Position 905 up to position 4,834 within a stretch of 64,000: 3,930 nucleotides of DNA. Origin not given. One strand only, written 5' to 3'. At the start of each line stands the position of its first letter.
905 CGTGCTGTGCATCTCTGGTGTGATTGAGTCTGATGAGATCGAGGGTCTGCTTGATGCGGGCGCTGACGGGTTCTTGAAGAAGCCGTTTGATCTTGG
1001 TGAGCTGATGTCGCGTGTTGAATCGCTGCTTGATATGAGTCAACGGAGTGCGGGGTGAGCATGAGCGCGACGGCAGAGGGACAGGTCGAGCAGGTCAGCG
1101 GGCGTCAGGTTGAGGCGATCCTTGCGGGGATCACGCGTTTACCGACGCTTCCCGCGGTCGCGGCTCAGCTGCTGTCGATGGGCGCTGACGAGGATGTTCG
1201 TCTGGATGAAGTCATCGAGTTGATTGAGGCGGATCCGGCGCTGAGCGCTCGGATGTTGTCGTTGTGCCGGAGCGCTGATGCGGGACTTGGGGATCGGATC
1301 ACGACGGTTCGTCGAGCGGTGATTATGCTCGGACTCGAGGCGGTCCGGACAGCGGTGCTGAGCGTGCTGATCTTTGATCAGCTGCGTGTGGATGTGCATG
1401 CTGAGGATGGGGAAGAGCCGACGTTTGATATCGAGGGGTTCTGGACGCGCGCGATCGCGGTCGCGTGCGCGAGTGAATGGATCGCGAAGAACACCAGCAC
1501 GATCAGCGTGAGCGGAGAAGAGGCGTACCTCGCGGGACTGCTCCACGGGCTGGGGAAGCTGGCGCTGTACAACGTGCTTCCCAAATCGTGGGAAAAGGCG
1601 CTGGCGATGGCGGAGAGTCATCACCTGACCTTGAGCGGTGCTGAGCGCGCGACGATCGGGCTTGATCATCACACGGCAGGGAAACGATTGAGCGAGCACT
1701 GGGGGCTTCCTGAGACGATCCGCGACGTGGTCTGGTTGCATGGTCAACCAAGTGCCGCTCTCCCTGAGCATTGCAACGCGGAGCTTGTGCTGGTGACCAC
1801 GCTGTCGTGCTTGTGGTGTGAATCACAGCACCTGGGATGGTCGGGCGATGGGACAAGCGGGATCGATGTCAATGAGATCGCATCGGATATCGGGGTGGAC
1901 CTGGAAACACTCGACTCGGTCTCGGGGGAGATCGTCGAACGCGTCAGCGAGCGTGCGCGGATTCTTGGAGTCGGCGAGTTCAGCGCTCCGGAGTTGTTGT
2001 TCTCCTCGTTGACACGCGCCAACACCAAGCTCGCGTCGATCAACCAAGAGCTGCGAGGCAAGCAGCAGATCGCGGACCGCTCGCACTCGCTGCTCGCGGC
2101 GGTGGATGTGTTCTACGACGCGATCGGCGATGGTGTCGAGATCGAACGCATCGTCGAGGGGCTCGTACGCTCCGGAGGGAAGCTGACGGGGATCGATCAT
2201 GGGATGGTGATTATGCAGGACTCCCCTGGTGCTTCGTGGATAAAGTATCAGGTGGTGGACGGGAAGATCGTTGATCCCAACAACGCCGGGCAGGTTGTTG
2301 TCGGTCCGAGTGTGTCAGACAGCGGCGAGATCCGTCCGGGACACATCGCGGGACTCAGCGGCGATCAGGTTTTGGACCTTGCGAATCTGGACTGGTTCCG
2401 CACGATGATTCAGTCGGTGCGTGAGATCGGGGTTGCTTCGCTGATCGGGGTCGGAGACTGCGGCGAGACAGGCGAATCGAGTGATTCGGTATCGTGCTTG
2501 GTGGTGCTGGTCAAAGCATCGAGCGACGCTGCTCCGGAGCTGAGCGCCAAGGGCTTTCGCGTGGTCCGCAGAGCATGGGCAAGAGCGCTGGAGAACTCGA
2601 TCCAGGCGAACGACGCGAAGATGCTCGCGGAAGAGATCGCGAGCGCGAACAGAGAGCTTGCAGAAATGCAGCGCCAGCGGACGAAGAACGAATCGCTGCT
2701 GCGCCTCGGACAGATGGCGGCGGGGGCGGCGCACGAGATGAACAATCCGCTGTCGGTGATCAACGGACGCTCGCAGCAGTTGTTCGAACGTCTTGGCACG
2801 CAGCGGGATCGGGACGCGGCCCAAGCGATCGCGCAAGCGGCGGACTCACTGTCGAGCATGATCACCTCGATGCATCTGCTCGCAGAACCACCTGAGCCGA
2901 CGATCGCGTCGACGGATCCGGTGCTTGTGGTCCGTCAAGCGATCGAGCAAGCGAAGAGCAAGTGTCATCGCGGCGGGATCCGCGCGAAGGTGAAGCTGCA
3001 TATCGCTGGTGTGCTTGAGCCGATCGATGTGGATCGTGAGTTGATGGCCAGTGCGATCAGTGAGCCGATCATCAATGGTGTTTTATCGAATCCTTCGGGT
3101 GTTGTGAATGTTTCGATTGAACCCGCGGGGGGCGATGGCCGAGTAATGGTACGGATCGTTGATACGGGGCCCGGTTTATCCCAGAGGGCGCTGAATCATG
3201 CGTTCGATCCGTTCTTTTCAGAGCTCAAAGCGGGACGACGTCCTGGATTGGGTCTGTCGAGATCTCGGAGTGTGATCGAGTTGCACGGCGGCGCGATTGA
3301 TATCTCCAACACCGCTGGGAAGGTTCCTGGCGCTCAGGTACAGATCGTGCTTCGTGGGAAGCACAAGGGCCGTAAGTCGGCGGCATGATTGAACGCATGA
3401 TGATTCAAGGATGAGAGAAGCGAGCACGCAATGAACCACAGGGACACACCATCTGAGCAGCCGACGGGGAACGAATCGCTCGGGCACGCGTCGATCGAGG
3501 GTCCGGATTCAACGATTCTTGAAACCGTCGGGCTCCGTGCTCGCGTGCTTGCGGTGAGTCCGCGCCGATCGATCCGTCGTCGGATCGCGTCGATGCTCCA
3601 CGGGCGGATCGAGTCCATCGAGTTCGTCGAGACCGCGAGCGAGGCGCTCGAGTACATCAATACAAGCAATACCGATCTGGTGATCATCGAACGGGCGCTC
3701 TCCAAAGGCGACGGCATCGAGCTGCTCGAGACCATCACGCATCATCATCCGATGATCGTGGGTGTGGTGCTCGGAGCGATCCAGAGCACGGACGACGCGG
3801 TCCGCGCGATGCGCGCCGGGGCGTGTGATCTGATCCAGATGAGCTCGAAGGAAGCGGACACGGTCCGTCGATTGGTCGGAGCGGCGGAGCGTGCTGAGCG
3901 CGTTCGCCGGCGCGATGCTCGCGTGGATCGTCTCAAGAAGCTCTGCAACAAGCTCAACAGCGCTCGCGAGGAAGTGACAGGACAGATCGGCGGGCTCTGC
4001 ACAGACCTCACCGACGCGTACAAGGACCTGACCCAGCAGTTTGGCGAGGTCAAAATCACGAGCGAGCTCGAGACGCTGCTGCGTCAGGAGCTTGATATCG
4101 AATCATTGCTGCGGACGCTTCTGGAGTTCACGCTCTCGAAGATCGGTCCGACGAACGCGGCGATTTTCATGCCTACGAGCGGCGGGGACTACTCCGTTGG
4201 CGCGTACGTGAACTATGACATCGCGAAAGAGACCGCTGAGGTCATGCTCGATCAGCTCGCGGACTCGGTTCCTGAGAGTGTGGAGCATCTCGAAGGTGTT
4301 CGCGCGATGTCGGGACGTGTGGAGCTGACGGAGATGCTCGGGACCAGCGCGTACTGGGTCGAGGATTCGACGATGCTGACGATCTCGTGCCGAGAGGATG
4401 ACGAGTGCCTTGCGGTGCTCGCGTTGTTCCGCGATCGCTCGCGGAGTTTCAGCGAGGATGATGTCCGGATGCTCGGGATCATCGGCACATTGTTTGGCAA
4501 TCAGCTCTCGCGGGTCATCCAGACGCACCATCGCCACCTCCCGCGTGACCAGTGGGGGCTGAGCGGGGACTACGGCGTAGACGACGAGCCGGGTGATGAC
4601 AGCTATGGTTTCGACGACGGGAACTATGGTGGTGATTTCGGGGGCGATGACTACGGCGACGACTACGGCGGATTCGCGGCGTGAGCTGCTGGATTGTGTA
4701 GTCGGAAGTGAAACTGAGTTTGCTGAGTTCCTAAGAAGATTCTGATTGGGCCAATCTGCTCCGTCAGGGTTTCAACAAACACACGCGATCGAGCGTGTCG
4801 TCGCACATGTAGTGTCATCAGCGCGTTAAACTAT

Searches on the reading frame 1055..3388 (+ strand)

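Call 52: search_protein_families(library=pfam, proteins=[window:1055-3388:+], max_evalue=0.001)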
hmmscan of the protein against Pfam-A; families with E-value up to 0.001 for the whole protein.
window:1055-3388:+ (777 aa): 3 families
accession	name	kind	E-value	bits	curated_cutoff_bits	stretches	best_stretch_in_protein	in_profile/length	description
PF08668.18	HDOD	-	4.5e-46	157.3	22.9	1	29-232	1-196/196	HDOD domain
PF02518.31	HATPase_c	-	2.2e-12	47.8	26.4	1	662-766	4-107/111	Histidine kinase-, DNA gyrase B-, and HSP90-like ATPase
PF00512.31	HisKA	-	3.7e-09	36.9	26.9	1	551-610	2-61/66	His Kinase A (phospho-acceptor) domain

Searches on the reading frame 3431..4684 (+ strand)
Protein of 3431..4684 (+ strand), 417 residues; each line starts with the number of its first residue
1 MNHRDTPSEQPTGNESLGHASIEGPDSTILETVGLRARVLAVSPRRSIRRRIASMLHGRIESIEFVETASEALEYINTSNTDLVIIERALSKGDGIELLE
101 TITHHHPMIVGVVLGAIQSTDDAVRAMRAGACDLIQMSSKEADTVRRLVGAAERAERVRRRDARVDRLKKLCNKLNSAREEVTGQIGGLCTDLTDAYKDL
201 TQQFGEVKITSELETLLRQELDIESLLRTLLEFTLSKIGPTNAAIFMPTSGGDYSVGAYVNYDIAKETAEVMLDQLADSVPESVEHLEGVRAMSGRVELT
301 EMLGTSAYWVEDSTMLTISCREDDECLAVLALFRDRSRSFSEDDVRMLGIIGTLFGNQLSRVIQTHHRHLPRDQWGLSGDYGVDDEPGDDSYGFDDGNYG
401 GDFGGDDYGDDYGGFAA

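Call 52: search_protein_families(library=pfam, proteins=[window:3431-4684:+], max_evalue=0.001)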
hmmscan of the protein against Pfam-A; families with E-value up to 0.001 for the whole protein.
window:3431-4684:+ (417 aa): 1 family
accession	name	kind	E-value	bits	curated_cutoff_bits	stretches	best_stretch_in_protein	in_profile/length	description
PF00072.30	Response_reg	-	1.9e-11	44.6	30.2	1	40-137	2-99/111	Response regulator receiver domain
